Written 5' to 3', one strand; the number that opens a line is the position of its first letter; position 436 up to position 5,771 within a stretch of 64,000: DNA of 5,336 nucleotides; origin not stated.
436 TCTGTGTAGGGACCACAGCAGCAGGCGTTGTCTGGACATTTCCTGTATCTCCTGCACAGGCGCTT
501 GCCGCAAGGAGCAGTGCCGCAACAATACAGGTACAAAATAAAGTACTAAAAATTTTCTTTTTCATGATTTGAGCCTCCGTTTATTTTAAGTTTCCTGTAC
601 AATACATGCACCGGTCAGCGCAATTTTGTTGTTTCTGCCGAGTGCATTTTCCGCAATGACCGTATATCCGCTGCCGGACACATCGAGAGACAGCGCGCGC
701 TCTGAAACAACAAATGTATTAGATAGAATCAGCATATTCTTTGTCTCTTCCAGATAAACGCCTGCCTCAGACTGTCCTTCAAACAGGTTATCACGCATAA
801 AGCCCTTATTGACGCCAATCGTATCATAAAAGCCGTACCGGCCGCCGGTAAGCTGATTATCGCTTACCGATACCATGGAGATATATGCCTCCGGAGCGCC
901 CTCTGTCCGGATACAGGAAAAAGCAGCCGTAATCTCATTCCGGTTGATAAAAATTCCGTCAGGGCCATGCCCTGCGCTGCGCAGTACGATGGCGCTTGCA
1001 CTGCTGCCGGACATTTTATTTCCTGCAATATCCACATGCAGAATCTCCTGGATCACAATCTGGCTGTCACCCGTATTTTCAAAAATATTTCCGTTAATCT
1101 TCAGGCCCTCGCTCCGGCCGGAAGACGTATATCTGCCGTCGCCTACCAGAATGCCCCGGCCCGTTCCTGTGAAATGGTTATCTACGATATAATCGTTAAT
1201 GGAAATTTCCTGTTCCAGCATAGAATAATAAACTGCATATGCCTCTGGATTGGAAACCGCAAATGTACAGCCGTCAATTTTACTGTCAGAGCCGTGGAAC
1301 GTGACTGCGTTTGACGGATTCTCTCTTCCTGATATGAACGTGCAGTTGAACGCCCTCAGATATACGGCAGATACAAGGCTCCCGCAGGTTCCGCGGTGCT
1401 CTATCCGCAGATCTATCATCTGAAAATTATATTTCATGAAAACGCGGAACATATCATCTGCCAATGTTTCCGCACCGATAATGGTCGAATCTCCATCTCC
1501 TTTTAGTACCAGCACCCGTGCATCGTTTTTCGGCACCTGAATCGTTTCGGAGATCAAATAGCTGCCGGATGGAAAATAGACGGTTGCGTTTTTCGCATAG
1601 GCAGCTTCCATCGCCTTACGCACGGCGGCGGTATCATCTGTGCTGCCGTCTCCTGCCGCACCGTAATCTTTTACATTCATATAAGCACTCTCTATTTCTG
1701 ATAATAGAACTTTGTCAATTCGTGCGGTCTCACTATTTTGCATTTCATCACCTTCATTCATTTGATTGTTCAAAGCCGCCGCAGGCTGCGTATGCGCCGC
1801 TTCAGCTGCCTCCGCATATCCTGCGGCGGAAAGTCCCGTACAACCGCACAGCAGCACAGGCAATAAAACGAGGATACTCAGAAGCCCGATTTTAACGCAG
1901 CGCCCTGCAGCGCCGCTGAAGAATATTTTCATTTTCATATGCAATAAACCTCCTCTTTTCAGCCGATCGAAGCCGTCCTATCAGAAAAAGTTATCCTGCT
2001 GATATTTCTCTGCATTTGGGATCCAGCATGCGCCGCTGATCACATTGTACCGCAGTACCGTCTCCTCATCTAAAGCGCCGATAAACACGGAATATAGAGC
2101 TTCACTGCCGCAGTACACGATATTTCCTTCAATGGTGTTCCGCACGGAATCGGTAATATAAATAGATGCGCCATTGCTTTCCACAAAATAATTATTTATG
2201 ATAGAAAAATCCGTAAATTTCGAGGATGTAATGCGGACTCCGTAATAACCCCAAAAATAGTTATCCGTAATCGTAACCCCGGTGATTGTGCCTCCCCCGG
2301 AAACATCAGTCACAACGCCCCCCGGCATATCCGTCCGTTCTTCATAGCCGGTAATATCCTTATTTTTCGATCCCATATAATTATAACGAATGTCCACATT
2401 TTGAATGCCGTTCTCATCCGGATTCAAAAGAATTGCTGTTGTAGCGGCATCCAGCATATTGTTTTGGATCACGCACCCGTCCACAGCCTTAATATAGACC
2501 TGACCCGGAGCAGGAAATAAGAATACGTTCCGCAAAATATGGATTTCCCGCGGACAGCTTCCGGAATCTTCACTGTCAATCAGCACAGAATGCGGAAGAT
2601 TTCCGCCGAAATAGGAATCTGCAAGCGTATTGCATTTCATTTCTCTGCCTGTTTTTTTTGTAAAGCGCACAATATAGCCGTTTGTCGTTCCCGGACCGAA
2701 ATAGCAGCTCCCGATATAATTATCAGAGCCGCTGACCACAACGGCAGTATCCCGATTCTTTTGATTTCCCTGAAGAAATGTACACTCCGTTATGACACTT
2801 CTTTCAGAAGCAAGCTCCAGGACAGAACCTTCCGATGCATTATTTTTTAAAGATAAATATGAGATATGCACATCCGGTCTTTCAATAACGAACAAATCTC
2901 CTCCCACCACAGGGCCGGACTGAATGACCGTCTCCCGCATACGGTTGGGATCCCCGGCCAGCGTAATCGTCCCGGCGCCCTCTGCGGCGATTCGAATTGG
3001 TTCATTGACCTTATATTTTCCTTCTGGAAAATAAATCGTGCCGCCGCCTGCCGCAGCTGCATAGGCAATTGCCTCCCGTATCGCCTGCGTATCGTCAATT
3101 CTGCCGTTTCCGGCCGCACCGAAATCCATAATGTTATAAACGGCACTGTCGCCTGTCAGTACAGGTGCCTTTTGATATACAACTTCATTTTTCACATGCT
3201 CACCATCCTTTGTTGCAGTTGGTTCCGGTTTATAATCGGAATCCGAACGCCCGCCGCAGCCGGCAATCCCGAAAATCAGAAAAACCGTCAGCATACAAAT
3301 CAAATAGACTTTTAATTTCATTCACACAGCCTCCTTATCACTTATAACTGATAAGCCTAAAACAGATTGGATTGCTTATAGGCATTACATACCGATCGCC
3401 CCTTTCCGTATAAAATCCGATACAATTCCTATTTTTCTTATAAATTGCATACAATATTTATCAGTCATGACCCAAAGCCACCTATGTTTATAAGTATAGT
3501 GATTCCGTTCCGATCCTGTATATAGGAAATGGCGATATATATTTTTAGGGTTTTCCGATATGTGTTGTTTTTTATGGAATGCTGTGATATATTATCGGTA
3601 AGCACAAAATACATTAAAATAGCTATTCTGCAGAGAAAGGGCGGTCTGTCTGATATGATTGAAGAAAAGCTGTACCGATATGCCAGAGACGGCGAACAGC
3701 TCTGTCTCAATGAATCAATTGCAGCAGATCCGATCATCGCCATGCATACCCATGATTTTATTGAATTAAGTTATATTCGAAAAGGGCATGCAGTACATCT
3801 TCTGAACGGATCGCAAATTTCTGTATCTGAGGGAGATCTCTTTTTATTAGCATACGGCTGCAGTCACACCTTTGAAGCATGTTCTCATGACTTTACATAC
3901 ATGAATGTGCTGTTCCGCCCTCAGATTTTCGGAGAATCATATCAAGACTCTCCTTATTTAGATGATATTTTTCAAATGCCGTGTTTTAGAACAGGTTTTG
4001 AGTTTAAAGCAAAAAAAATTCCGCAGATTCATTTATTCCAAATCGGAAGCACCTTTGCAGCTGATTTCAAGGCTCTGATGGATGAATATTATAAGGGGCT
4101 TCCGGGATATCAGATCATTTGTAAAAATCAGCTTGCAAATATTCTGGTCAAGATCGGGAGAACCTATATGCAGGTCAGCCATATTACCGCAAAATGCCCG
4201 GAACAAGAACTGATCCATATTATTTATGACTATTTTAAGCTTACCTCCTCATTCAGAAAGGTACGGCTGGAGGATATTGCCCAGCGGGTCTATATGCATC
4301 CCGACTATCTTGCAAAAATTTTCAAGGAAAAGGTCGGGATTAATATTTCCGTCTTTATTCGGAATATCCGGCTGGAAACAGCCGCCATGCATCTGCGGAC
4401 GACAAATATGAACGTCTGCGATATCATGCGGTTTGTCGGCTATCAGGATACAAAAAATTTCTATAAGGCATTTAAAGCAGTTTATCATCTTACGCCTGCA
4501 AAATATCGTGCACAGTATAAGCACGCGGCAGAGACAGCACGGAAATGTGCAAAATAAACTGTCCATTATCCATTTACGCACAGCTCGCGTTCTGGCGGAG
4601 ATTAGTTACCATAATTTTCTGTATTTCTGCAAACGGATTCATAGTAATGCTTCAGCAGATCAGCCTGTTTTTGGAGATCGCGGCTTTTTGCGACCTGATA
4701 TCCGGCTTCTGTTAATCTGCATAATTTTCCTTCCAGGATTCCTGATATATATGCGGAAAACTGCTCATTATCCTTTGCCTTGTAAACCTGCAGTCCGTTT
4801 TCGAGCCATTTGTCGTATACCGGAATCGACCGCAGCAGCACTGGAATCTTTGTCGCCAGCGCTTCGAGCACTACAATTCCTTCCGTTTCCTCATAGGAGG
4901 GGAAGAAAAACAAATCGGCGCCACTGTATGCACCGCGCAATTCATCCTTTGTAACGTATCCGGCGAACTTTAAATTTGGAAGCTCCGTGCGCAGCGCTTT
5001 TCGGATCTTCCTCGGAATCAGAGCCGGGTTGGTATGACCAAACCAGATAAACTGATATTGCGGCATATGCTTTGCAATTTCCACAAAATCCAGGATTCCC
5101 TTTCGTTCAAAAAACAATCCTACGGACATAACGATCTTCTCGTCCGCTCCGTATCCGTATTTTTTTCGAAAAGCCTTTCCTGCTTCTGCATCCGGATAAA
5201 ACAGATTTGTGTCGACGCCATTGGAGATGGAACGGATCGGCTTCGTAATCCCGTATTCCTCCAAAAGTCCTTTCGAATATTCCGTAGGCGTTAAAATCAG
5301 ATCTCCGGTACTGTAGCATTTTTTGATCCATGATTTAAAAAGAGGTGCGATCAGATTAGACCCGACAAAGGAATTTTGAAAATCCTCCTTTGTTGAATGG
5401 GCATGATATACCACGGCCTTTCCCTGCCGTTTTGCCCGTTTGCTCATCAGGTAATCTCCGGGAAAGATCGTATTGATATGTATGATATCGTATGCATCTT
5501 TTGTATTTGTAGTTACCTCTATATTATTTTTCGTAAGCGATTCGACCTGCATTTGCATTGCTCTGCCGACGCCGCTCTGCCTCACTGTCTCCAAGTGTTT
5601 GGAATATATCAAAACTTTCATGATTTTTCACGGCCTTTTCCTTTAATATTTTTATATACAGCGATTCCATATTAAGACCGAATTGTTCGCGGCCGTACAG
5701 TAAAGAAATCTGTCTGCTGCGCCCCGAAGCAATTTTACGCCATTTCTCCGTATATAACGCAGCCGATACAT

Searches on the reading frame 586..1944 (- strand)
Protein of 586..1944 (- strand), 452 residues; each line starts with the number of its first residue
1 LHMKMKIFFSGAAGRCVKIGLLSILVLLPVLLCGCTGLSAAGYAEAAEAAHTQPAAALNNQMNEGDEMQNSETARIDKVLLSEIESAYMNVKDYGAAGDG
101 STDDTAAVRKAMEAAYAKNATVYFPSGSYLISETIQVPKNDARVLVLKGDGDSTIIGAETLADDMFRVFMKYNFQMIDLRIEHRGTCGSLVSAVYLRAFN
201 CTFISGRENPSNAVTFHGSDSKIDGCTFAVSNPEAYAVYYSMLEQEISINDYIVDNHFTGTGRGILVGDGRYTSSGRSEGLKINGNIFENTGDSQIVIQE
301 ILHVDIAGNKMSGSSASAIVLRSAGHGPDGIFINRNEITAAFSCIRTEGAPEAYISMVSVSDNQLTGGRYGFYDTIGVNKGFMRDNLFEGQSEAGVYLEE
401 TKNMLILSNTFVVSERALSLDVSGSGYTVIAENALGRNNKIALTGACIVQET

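Call 60: search_protein_families(library=pfam, proteins=[window:586-1944:-], max_evalue=0.00001)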
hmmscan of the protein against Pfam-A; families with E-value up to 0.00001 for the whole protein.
window:586-1944:- (452 aa): 3 families
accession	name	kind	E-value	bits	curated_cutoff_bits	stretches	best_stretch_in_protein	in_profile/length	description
PF12708.12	Pect-lyase_RHGA_epim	-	7.8e-20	72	27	1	89-278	2-173/213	Rhamnogalacturonase A/epimerase, pectate lyase-like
PF05048.19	NosD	-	4.4e-12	46.3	23.6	1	356-441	69-151/212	Periplasmic copper-binding protein (NosD)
PF13229.12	Beta_helix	-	3.7e-10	40.1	25.9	1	303-439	10-138/158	Right handed beta helix region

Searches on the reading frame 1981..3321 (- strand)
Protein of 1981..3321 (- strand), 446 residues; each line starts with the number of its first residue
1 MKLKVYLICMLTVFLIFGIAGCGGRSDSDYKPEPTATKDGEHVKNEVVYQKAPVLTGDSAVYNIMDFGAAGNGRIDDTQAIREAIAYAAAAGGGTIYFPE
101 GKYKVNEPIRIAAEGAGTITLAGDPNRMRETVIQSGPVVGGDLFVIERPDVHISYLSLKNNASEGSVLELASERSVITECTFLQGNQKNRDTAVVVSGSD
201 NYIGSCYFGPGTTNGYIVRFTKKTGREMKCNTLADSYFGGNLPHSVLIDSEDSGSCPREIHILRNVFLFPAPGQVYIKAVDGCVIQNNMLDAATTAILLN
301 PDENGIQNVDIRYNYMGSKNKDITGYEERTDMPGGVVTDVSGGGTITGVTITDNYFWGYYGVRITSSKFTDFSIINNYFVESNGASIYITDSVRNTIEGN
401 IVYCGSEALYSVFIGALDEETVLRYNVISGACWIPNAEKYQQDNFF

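Call 60: search_protein_families(library=pfam, proteins=[window:1981-3321:-], max_evalue=0.00001)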
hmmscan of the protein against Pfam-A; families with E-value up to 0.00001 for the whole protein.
window:1981-3321:- (446 aa): 3 families
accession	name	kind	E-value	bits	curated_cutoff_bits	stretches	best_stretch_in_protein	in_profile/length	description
PF12708.12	Pect-lyase_RHGA_epim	-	4.7e-14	53.1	27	1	62-135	2-70/213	Rhamnogalacturonase A/epimerase, pectate lyase-like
PF05048.19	NosD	-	2.1e-08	34.3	23.6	1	274-403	18-147/212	Periplasmic copper-binding protein (NosD)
PF13229.12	Beta_helix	-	7.9e-08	32.5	25.9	1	267-403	18-135/158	Right handed beta helix region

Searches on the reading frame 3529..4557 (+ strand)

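Call 60: search_protein_families(library=pfam, proteins=[window:3529-4557:+], max_evalue=0.00001)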
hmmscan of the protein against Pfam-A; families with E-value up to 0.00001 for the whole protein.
window:3529-4557:+ (342 aa): 3 families
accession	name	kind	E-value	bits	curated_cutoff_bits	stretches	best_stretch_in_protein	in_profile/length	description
PF12833.13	HTH_18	-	5.9e-18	65.4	33.6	1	250-328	1-79/80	Helix-turn-helix domain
PF02311.25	AraC_binding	-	2.8e-13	50.2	21.1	1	65-145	11-92/135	AraC-like ligand binding domain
PF00165.29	HTH_AraC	-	7.1e-11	42.4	26.6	0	289-327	1-41/42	Bacterial regulatory helix-turn-helix proteins, AraC family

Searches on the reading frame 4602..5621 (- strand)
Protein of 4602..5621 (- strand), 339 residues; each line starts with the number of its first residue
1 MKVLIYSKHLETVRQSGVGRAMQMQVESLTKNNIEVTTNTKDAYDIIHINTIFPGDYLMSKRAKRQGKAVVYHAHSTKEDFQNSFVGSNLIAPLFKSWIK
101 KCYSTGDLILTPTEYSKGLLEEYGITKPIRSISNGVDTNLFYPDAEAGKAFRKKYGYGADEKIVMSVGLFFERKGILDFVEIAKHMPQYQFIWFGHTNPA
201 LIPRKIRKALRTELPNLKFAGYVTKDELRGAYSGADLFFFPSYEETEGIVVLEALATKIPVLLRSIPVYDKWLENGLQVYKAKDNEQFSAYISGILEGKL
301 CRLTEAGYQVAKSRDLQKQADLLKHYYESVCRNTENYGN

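Call 60: search_protein_families(library=pfam, proteins=[window:4602-5621:-], max_evalue=0.00001)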
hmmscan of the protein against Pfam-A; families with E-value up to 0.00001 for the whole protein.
window:4602-5621:- (339 aa): 3 families
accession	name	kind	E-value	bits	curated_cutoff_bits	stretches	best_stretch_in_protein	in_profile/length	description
PF00534.26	Glycos_transf_1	-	8.5e-18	64.9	26.4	1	151-299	5-159/172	Glycosyl transferases group 1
PF13439.12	Glyco_transf_4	-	4.1e-15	56.7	28.5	1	43-139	72-169/170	Glycosyltransferase Family 4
PF13692.12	Glyco_trans_1_4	-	1.9e-14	54.5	27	1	162-296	2-140/142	Glycosyl transferases group 1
